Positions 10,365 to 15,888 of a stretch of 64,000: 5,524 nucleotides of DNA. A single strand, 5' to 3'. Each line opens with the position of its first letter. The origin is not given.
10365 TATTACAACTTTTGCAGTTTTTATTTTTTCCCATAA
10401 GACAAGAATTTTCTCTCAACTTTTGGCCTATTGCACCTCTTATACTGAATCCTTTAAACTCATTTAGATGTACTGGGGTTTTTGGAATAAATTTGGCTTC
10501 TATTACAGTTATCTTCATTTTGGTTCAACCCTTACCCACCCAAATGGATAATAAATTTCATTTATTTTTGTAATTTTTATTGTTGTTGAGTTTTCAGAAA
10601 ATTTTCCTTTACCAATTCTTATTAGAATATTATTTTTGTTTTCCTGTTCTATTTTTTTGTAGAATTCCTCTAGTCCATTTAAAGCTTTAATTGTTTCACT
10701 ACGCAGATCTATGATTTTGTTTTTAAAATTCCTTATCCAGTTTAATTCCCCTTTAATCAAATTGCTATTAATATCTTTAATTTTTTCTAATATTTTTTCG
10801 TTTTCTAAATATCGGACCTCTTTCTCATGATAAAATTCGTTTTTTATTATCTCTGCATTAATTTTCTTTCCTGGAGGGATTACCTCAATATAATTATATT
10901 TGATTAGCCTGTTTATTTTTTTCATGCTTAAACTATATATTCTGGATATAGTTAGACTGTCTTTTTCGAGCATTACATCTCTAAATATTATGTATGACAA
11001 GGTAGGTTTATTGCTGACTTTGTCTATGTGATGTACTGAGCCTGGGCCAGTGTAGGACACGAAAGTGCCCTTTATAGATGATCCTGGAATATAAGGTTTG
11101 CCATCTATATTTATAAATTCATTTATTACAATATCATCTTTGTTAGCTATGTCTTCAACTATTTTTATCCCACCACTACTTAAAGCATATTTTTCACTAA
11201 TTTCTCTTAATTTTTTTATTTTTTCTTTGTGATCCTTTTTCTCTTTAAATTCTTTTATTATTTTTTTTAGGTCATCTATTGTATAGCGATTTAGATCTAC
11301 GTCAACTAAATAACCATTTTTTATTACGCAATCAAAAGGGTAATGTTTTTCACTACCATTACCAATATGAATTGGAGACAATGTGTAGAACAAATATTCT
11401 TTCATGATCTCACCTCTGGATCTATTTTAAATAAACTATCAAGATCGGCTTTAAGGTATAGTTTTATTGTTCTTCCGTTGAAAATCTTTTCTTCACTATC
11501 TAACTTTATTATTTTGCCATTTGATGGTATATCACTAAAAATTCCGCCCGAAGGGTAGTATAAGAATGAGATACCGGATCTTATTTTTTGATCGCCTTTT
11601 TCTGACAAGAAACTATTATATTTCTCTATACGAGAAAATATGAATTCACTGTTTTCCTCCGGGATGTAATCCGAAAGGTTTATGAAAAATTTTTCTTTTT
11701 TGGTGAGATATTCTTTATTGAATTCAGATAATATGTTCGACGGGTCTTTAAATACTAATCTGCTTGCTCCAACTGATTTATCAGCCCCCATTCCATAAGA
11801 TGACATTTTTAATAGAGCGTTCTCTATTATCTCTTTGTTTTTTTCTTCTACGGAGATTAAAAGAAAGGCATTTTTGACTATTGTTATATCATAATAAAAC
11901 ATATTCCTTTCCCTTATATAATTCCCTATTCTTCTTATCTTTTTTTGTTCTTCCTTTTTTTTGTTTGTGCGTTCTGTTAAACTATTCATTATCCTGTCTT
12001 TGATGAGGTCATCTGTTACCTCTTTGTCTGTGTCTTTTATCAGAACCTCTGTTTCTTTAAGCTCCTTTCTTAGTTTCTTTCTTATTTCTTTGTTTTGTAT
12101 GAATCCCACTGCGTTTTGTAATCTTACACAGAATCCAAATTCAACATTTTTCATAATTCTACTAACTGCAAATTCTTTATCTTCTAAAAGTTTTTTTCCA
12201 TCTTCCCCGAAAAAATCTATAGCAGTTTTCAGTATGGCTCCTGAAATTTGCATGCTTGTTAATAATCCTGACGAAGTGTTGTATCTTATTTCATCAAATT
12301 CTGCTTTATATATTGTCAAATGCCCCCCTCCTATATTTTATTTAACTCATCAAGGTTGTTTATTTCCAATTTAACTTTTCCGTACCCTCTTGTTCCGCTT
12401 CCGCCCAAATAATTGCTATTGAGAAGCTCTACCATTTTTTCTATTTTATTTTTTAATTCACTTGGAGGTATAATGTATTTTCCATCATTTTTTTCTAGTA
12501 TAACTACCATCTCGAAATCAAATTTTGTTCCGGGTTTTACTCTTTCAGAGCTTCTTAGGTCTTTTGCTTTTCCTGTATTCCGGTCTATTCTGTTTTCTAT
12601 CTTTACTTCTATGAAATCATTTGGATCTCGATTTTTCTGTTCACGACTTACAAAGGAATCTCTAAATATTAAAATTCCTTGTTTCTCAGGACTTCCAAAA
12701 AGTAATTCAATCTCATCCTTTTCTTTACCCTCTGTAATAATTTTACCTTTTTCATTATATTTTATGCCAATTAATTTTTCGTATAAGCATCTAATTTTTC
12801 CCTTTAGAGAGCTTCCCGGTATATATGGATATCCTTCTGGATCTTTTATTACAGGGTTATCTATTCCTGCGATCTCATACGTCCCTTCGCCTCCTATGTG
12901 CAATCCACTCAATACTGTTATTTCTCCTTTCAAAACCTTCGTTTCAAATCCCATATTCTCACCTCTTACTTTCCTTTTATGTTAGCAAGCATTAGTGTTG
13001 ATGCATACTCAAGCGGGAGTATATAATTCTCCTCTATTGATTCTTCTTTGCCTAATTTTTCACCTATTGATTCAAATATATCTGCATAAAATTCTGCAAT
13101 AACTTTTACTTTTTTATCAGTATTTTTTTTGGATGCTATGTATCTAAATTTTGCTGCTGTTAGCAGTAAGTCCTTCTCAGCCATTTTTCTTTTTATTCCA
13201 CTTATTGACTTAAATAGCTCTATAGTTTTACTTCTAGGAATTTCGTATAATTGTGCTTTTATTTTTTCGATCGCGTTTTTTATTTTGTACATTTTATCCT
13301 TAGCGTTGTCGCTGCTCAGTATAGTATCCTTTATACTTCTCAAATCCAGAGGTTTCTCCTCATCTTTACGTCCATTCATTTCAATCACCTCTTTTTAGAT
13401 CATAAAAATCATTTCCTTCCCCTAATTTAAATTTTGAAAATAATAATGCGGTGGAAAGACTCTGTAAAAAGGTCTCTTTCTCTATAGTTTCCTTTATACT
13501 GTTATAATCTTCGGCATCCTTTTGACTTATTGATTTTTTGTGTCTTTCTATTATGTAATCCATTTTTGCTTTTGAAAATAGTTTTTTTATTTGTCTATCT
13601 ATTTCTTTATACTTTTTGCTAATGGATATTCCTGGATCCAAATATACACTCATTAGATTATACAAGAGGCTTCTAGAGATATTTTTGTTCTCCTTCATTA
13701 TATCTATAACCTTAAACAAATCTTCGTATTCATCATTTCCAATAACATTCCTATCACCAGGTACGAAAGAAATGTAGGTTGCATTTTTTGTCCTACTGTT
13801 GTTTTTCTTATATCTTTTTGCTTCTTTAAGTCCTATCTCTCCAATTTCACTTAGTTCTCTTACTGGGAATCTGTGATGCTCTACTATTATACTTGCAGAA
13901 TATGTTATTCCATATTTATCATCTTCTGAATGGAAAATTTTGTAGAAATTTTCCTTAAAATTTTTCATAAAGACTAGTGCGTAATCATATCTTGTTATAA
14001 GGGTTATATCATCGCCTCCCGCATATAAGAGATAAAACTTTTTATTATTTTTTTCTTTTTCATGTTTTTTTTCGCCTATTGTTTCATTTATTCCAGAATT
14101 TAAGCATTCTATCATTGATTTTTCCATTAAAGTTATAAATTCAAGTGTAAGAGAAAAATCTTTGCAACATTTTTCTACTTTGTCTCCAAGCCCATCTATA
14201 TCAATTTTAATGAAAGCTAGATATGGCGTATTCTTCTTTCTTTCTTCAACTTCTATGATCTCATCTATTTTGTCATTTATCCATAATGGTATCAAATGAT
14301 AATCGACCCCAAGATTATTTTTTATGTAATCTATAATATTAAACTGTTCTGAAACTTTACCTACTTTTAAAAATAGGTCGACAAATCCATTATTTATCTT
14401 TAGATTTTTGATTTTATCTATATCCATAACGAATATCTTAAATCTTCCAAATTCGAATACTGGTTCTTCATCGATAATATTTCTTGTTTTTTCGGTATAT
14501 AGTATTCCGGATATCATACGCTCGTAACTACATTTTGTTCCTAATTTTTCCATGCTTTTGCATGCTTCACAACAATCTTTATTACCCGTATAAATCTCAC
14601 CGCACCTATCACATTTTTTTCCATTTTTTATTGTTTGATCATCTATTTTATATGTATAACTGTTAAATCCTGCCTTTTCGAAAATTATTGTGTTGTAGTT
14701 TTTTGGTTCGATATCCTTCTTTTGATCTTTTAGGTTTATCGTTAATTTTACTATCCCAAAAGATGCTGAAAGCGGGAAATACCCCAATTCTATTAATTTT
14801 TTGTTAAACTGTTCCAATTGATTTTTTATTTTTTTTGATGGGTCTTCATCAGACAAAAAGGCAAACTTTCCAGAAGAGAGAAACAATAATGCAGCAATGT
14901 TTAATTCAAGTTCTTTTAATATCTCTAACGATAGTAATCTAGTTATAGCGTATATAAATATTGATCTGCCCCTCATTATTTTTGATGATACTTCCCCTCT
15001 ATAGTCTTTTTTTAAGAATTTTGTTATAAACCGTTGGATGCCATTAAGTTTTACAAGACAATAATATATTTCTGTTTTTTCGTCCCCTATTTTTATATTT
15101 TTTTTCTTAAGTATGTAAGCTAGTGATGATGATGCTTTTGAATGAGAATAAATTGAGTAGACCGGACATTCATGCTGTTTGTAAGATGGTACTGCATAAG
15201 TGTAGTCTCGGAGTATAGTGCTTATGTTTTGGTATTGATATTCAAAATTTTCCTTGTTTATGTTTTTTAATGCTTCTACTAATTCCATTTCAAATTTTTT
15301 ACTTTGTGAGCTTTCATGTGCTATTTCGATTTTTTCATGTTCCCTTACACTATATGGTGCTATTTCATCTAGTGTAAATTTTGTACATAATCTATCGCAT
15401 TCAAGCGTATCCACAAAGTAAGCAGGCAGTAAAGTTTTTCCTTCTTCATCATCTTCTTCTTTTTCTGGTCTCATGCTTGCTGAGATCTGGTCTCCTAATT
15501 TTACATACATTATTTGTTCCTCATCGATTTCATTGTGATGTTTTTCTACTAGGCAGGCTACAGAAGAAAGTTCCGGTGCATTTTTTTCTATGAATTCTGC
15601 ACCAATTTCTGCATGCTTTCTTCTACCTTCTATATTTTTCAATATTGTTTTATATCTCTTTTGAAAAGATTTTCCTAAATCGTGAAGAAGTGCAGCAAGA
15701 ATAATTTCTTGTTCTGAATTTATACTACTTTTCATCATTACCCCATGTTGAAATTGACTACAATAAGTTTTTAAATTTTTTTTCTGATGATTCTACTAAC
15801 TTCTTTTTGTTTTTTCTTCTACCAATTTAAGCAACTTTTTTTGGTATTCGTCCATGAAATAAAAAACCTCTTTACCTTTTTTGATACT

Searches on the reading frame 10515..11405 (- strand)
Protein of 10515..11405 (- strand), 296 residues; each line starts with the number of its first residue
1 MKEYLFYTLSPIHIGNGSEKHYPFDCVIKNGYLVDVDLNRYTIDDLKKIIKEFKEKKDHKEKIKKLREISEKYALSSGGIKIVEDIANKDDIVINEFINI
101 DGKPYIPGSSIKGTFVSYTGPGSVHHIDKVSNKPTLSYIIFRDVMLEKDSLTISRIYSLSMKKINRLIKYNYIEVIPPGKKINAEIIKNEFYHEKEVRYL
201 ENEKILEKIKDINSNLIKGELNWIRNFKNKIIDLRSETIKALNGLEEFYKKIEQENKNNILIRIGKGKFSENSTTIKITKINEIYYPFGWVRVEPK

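Call 5: search_protein_families(library=pfam, proteins=[window:10515-11405:-], max_evalue=0.1)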
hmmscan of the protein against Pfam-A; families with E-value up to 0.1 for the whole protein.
window:10515-11405:- (296 aa): 2 families
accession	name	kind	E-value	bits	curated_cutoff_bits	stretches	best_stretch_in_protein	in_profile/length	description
PF03787.20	RAMPs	-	5.6e-09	37.2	22.1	1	6-117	2-44/189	RAMP superfamily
PF06732.16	Pescadillo_N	-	0.003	17.6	28.6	1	184-216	51-83/273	Pescadillo N-terminus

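Call 6: search_protein_families(library=ncbifam, proteins=[window:10515-11405:-], max_evalue=0.1)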
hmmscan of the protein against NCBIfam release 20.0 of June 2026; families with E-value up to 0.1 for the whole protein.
window:10515-11405:- (296 aa): 9 families
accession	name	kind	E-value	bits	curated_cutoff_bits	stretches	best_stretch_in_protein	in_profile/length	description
TIGR01899.1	cas_TM1807_csm5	equivalog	2.3e-13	50.4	38.3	1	8-114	5-120/364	type III-A CRISPR-associated RAMP protein Csm5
TIGR02581.1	cas_cyan_RAMP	equivalog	0.0019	17.9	108.05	1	84-117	24-54/216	type III CRISPR-associated RAMP protein Csx7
TIGR02582.1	cas7_TM1809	equivalog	0.0023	17.9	90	1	68-114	9-53/203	type III-A CRISPR-associated RAMP protein Csm3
TIGR01491.1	HAD-SF-IB-PSPlk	hypoth_equivalog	0.0038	16.9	151.9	1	40-89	66-115/201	phosphoserine phosphatase-like hydrolase, archaeal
TIGR01898.1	cas_TM1791_cmr6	equivalog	0.024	14.8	51.1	1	99-133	27-61/195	type III-B CRISPR module RAMP protein Cmr6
TIGR03458.1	YgfH_subfam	subfamily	0.035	12.7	658.7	1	184-284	109-209/489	succinate CoA transferase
TIGR03986.1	TIGR03986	equivalog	0.036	13.5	161.35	1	96-280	64-244/568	TIGR03986 family type III CRISPR-associated RAMP protein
TIGR00338.1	serB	equivalog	0.041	13.5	144.15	0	40-89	71-121/219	phosphoserine phosphatase SerB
NF053853.1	ScActCoATferScpC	equivalog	0.049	12.3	500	1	184-283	113-212/493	succinyl-CoA:acetate CoA-transferase ScpC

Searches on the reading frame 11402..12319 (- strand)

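Call 5: search_protein_families(library=pfam, proteins=[window:11402-12319:-], max_evalue=0.1)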
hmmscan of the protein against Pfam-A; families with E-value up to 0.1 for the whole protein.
window:11402-12319:- (305 aa): 0 families

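Call 6: search_protein_families(library=ncbifam, proteins=[window:11402-12319:-], max_evalue=0.1)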
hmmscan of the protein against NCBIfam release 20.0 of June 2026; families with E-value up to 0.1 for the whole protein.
window:11402-12319:- (305 aa): 0 families

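Call 8: search_protein_families(library=padloc, proteins=[window:11402-12319:-], max_evalue=0.1)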
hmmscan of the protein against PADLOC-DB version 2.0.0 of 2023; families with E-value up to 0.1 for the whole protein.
window:11402-12319:- (305 aa): 3 families
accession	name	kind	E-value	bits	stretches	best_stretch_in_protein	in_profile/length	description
PDLC01450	Csm4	-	2.1e-09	35.4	1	9-284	8-255/263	CAS-III-A; effector_G5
PDLC01276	Csm4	-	2.3e-05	22.2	1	14-274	7-251/268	CAS-III-A; effector_G5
PDLC01494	Csm4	-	4.4e-05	21.1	1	76-222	76-219/297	"CAS-III-A,CAS-III-D; effector_G5"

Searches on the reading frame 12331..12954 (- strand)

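Call 5: search_protein_families(library=pfam, proteins=[window:12331-12954:-], max_evalue=0.1)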
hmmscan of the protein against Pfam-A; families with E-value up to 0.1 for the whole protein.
window:12331-12954:- (207 aa): 1 family
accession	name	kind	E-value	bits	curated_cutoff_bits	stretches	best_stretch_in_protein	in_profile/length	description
PF03787.20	RAMPs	-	4.5e-23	83.2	22.1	1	11-195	1-189/189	RAMP superfamily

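Call 6: search_protein_families(library=ncbifam, proteins=[window:12331-12954:-], max_evalue=0.1)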
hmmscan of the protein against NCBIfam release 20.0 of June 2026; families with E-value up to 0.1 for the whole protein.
window:12331-12954:- (207 aa): 11 families
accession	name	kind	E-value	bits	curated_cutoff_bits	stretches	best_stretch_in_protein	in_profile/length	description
TIGR02582.1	cas7_TM1809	equivalog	5.2e-50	170.3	90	1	7-196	5-203/203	type III-A CRISPR-associated RAMP protein Csm3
TIGR02581.1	cas_cyan_RAMP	equivalog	3.6e-18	66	108.05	2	8-63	6-61/216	type III CRISPR-associated RAMP protein Csx7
TIGR01898.1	cas_TM1791_cmr6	equivalog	6.5e-10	39.5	51.1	1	40-194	29-194/195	type III-B CRISPR module RAMP protein Cmr6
TIGR02580.1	cas_RAMP_Cmr4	equivalog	3.3e-09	37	87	1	15-90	8-72/283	type III-B CRISPR module RAMP protein Cmr4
TIGR03986.1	TIGR03986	equivalog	4e-07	29.8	161.35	1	11-60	39-90/568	TIGR03986 family type III CRISPR-associated RAMP protein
TIGR01899.1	cas_TM1807_csm5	equivalog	0.00028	20.5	38.3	1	37-58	104-125/364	type III-A CRISPR-associated RAMP protein Csm5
TIGR01903.2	cas5_csm4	equivalog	0.00056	19.3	55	1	147-203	158-211/304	type III-A CRISPR-associated RAMP protein Csm4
TIGR02674.1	cas_cyan_RAMP_2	equivalog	0.00075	18.8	177.3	1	166-204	213-249/402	type III-D CRISPR-associated RAMP protein Csx10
TIGR03115.2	cas7_csf2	equivalog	0.0018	17.6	130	1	119-200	224-297/346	type IV CRISPR-associated protein Csf2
NF049957.1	Cas_III-I_gRAMP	exception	0.0027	15.6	800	1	44-202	564-712/1076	type III-I CRISPR-associated gRAMP effector Cas7-11i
NF041225.1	Cas_III-E_gRAMP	equivalog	0.044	11.1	700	0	103-132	155-184/1636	type III-E CRISPR-associated gRAMP effector Cas7-11e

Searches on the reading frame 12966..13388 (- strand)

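Call 5: search_protein_families(library=pfam, proteins=[window:12966-13388:-], max_evalue=0.1)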
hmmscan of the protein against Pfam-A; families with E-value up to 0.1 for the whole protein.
window:12966-13388:- (140 aa): 1 family
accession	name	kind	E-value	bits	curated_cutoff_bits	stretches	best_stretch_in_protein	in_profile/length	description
PF05524.18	PEP-utilisers_N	-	0.04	14.5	24.4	1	21-112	25-117/121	PEP-utilising enzyme, N-terminal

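Call 6: search_protein_families(library=ncbifam, proteins=[window:12966-13388:-], max_evalue=0.1)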
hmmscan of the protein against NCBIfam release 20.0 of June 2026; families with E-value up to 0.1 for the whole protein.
window:12966-13388:- (140 aa): 1 family
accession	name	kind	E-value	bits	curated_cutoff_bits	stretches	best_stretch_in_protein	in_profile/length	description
NF053602.1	Phr_regulator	exception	0.015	14.9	320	1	82-133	109-160/191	heat shock transcription regulator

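Call 8: search_protein_families(library=padloc, proteins=[window:12966-13388:-], max_evalue=0.1)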
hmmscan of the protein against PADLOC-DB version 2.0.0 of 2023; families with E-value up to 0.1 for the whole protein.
window:12966-13388:- (140 aa): 0 families

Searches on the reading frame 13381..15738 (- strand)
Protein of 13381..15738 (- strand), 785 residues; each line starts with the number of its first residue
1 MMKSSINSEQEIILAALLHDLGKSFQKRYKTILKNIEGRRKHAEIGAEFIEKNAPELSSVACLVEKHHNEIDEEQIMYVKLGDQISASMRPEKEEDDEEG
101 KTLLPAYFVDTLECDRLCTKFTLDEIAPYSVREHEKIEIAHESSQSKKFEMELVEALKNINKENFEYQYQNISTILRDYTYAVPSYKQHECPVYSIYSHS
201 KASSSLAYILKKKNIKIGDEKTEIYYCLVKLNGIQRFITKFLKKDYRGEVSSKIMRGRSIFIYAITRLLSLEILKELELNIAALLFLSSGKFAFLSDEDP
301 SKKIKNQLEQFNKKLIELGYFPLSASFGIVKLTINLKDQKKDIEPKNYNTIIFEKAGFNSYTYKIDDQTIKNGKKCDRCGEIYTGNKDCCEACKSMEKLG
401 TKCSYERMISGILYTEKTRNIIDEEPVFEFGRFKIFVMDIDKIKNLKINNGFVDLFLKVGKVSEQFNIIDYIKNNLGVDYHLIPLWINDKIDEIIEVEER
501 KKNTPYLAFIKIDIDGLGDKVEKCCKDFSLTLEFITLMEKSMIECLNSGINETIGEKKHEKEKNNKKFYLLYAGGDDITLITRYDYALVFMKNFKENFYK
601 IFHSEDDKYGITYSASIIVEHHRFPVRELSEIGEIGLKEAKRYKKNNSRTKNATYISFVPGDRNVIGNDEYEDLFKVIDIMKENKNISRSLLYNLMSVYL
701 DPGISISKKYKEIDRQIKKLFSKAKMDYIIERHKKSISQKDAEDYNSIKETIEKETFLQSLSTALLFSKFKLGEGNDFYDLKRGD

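Call 5: search_protein_families(library=pfam, proteins=[window:13381-15738:-], max_evalue=0.1)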
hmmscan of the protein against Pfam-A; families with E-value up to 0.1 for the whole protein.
window:13381-15738:- (785 aa): 3 families
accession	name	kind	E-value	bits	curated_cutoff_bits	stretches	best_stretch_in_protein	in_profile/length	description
PF22335.1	Cas10-Cmr2_palm2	-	3.5e-15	56.7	27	1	506-647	1-130/133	Cas10/Cmr2, second palm domain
PF18211.6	Csm1_B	-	1.1e-09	38.5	26.4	1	252-326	7-83/94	Csm1 subunit domain B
PF01966.28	HD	-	1e-08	35.9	22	1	10-86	25-93/116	HD domain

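Call 6: search_protein_families(library=ncbifam, proteins=[window:13381-15738:-], max_evalue=0.1)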
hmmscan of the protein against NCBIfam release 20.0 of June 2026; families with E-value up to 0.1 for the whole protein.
window:13381-15738:- (785 aa): 6 families
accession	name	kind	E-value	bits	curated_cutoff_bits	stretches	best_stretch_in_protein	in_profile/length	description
TIGR02578.2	cas_TM1811_Csm1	equivalog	3.7e-65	221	170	1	10-755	2-732/753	type III-A CRISPR-associated protein Cas10/Csm1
TIGR02577.1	cas_TM1794_Cmr2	equivalog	5.2e-11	42.1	79.4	1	386-641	267-509/510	type III-B CRISPR-associated protein Cas10/Cmr2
TIGR01596.1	cas3_HD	equivalog_domain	2.8e-05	24.3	43.45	1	14-98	35-127/178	CRISPR-associated endonuclease Cas3''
TIGR00277.1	HDIG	domain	5.2e-05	23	27.6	1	12-69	30-83/84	HDIG domain-containing metalloprotein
NF049941.1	HyMthAminphonOxyTmpB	equivalog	0.0016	18.2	300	1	7-58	45-95/188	(R)-1-hydroxy-2-trimethylaminoethylphosphonate oxygenase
TIGR03276.1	Phn-HD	hypoth_equivalog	0.0037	16.8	214.6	1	8-64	42-95/179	phosphonate degradation HD-domain oxygenase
